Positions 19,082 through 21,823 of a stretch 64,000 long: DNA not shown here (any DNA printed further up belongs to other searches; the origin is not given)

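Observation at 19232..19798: Glycogen branching enzyme fused to five tandem AT-hook (RGRPRK) repeats encoded by a 57-bp VNTR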

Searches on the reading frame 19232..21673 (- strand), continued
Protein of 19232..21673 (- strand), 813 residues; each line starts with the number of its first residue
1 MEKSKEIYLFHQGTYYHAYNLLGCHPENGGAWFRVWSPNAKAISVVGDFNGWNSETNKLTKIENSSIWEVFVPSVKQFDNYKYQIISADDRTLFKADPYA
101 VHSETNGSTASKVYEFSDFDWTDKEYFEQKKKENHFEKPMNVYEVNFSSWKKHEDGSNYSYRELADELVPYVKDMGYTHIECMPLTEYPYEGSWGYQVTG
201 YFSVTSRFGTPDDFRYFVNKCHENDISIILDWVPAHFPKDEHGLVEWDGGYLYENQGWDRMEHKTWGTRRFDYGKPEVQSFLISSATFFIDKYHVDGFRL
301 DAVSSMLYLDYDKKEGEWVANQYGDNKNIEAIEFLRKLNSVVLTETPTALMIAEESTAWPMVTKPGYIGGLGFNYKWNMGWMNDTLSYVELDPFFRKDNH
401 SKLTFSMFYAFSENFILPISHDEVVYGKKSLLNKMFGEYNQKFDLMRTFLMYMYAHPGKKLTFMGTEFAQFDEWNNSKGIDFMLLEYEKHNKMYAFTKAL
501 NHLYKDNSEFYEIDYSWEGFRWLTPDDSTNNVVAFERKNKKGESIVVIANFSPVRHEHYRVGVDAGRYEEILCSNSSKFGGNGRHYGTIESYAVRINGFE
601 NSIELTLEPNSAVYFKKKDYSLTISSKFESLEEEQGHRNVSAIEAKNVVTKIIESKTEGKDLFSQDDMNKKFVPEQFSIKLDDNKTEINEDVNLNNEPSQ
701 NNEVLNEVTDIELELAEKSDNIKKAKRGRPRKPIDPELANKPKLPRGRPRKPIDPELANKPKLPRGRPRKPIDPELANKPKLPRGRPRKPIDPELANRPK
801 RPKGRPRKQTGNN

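Call 45: find_encoding_contigs(protein=P0091, flank=10000, max_places=2)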
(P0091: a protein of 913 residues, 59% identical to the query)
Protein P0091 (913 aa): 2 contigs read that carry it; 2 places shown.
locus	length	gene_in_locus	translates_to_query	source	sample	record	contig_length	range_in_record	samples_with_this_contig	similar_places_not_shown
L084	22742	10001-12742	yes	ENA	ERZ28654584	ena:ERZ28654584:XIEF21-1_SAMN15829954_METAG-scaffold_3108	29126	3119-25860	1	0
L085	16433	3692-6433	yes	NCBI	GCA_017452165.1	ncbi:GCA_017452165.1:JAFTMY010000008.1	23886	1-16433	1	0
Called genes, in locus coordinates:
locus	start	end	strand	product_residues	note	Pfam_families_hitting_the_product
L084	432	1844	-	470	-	PF01743:PolyA_pol, PF12627:PolyA_pol_RNAbd (weak)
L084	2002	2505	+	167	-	-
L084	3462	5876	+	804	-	PF00133:tRNA-synt_1, PF09334:tRNA-synt_1g, PF13603:tRNA-synt_1_2, PF00133:tRNA-synt_1, PF08264:Anticodon_1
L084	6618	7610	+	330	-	-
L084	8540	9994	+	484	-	PF02446:Glyco_hydro_77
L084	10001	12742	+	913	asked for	PF22019:GlgB_N (faint), PF02922:CBM_48, PF00128:Alpha-amylase, PF02806:Alpha-amylase_C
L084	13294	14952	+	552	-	PF08323:Glyco_transf_5, PF00534:Glycos_transf_1, PF13692:Glyco_trans_1_4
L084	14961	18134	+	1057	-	PF00343:Phosphorylase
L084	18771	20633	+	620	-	PF00128:Alpha-amylase, PF14701:hDGE_amylase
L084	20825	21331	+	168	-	-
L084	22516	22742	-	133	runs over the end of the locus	-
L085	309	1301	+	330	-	-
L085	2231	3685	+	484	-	PF02446:Glyco_hydro_77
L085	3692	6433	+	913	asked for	PF22019:GlgB_N (faint), PF02922:CBM_48, PF00128:Alpha-amylase, PF02806:Alpha-amylase_C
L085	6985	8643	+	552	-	PF08323:Glyco_transf_5, PF00534:Glycos_transf_1, PF13692:Glyco_trans_1_4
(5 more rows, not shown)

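Call 46: find_encoding_contigs(protein=P0084, flank=10000, max_places=2)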
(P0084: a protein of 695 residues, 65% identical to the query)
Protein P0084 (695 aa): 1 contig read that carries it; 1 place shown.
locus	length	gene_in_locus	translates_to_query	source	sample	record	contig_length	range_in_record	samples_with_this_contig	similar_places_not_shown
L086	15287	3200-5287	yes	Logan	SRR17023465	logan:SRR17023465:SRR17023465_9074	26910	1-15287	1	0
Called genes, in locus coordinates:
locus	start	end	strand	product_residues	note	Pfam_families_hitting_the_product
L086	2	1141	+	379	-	?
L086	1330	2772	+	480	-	PF02446:Glyco_hydro_77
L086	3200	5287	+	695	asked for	PF02922:CBM_48, PF22019:GlgB_N, PF00128:Alpha-amylase, PF02806:Alpha-amylase_C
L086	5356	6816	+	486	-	PF08323:Glyco_transf_5, PF00534:Glycos_transf_1, PF13692:Glyco_trans_1_4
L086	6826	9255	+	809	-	PF00343:Phosphorylase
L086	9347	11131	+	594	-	PF14701:hDGE_amylase (faint), PF00128:Alpha-amylase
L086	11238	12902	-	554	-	PF00749:tRNA-synt_1c, PF19269:Anticodon_2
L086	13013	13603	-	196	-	-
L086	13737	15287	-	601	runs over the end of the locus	-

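Call 48: predict_structure(alignment_id=A1)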
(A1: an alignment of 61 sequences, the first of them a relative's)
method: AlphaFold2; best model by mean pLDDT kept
length: 813 residues; sequences in the alignment: 61
mean_pLDDT: 70.3   pTM: 0.71
mean pLDDT of the five models: 70.3, 69.0, 68.7, 68.6, 68.0
residues with pLDDT >= 90: 253; 70-90: 191; 50-70: 162; < 50: 207
segments of 3 or more residues with pLDDT < 50: 318-327, 374-391, 413-428, 465-473, 636-641, 655-735, 741-754, 760-768, 779-791, 798-813
pLDDT, mean of each block of 10 residues (from residue 1): 89 92 93 95 95 94 94 94 94 92 70 91 92 84 79 85 94 91 69 55 85 96 94 79 85 77 66 89 93 90 64 52 49 80 85 61 59 44 40 55 62 45 47 71 85 73 50 56 73 89 91 71 83 91 93 92 94 93 90 91 94 90 53 50 51 44 41 36 29 30 27 27 33 48 44 48 45 50 45 50 41 33
secondary structure, 60 per line:
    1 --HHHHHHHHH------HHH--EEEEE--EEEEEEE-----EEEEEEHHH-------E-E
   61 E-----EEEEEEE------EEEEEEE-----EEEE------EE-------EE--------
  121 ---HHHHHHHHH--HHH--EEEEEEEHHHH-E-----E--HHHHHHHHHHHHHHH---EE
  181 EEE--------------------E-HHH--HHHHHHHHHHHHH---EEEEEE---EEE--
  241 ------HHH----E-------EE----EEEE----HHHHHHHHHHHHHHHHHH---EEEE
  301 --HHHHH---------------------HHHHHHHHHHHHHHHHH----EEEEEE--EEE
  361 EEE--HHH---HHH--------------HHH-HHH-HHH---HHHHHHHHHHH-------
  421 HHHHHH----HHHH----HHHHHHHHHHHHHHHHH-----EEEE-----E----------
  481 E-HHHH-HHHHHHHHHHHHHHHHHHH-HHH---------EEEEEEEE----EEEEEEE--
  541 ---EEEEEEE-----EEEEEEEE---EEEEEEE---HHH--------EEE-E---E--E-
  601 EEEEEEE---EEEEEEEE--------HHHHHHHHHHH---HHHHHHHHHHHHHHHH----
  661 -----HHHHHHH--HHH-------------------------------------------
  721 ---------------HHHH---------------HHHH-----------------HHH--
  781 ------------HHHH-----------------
elements in order (helices of 4 or more, strands of 3 or more residues): H3-11 E23-27 E30-36 E42-47 E67-73 E80-86 E92-95 H124-132 E140-146 H147-150 H161-175 E179-183 H211-223 E227-232 E236-238 E268-271 H276-293 E297-300 H303-307 H329-345 E350-355 E358-363 H403-413 H421-426 H431-434 H439-455 E461-464 H483-486 H488-506 E520-527 E532-538 E544-550 E556-563 E567-573 E588-590 E601-607 E611-618 H627-637 H641-656 H666-672 H736-739 H755-758 H793-796
